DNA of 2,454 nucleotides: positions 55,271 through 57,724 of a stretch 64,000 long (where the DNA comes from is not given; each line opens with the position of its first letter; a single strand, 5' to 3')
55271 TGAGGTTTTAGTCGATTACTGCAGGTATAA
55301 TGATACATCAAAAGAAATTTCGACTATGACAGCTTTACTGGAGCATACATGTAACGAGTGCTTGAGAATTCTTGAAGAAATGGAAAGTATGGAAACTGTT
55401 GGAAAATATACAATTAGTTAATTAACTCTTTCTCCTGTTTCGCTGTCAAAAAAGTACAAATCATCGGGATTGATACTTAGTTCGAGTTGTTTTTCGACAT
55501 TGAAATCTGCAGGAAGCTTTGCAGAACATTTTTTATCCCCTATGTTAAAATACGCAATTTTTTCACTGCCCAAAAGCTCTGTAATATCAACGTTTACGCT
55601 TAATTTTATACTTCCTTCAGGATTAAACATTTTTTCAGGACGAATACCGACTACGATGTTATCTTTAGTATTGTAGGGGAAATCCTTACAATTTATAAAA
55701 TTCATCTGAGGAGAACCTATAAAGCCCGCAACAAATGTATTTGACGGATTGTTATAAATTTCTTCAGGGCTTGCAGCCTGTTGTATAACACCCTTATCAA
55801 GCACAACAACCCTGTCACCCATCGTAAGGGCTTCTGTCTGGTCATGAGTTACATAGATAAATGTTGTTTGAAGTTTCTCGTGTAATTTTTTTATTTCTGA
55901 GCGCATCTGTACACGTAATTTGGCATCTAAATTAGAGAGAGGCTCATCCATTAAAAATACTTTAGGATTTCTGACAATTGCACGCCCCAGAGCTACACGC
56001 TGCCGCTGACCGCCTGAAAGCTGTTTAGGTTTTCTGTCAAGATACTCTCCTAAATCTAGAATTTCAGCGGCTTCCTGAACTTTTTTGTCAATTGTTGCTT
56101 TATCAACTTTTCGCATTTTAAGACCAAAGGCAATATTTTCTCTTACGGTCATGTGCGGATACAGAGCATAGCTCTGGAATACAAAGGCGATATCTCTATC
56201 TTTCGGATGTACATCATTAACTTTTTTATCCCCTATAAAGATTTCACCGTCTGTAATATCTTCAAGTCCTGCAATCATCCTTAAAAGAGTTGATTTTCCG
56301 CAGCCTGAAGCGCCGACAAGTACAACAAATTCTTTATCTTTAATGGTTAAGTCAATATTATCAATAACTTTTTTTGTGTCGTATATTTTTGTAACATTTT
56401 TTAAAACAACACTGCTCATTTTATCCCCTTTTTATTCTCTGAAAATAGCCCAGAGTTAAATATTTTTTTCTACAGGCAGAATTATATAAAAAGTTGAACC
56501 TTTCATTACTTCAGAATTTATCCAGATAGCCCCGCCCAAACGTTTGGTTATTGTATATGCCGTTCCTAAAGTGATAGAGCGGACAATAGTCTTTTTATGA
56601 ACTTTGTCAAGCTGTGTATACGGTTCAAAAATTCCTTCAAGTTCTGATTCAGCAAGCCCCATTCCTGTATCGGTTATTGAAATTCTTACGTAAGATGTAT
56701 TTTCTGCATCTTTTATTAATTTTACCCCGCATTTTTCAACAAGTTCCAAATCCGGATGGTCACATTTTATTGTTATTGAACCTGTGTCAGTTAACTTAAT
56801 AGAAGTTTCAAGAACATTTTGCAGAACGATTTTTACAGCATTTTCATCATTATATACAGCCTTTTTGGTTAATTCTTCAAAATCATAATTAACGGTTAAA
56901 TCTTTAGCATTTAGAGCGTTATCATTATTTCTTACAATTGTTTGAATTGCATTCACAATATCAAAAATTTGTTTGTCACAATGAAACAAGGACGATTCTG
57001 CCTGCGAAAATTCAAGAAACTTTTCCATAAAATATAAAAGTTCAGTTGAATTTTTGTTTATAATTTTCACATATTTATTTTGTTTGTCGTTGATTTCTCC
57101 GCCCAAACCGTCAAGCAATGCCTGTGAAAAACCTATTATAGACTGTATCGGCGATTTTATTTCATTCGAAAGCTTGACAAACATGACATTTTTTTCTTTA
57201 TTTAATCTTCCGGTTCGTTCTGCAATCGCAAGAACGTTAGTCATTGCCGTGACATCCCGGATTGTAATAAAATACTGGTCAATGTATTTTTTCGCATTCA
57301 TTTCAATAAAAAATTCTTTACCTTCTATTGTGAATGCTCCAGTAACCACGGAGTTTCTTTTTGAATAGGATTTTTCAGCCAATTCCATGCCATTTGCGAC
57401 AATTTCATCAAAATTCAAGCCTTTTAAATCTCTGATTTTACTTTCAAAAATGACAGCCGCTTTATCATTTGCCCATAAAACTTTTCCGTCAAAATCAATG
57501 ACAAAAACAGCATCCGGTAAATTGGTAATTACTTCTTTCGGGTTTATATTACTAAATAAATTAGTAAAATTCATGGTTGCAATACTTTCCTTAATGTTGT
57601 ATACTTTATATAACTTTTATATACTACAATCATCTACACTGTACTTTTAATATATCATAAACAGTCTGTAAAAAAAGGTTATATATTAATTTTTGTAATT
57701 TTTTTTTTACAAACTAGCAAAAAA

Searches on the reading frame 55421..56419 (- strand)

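Call 79: search_protein_families(library=pfam, proteins=[window:55421-56419:-], max_evalue=0.001)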
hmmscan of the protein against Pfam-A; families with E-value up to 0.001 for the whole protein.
window:55421-56419:- (333 aa): 8 families
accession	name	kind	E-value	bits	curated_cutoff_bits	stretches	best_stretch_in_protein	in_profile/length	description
PF00005.33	ABC_tran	-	3.4e-35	122.1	25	1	20-161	2-136/137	ABC transporter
PF02463.25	SMC_N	-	3.8e-08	33.5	40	1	28-201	23-208/220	RecF/RecN/SMC N terminal domain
PF13304.12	AAA_21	-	5.5e-07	30.4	27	0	31-64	1-26/304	AAA domain, putative AbiEii toxin, Type IV TA system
PF03193.22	RsgA_GTPase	-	4.2e-05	23.9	30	1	14-60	92-137/174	RsgA GTPase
PF17912.7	OB_MalK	-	4.5e-05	24.7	27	0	235-245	1-11/53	MalK OB fold domain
PF13401.12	AAA_22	-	0.00042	21.1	27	1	28-68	4-33/130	AAA domain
PF20720.3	nSTAND3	-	0.00053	20.2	27.2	0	25-50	13-38/155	Novel STAND NTPase 3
PF20703.3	nSTAND1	-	0.00069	19.8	27.1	1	19-52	23-54/379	Novel STAND NTPase 1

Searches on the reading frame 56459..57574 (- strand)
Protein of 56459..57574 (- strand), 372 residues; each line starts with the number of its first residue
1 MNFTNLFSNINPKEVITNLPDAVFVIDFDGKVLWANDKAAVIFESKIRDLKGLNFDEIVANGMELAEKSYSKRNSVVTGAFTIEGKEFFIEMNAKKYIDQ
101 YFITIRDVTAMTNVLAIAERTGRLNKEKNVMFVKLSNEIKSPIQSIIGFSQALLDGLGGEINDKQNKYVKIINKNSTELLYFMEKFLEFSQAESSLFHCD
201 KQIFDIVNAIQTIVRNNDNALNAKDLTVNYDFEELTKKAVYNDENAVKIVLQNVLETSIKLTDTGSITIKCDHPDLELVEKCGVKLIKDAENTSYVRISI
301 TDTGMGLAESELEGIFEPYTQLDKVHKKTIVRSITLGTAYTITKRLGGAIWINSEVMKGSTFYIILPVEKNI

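Call 79: search_protein_families(library=pfam, proteins=[window:56459-57574:-], max_evalue=0.001)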
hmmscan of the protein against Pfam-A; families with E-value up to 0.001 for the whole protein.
window:56459-57574:- (372 aa): 6 families
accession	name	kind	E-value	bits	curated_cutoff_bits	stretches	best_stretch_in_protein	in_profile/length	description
PF02518.31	HATPase_c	-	7.8e-13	49.3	26.4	1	242-369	1-110/111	Histidine kinase-, DNA gyrase B-, and HSP90-like ATPase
PF00512.31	HisKA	-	4.6e-07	30.2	26.9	1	134-194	8-65/66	His Kinase A (phospho-acceptor) domain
PF00989.32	PAS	-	4.2e-06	27.2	22.6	1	14-100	5-99/113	PAS fold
PF13188.13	PAS_8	-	8.1e-06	26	21.8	1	15-59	6-51/65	PAS domain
PF13426.13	PAS_9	-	0.0002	22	27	1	20-109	1-102/103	PAS domain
PF24820.1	Diguanyl_cycl_sensor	-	0.00028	21.2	28.1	0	15-60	1-46/109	Diguanylate cyclase-like sensor domain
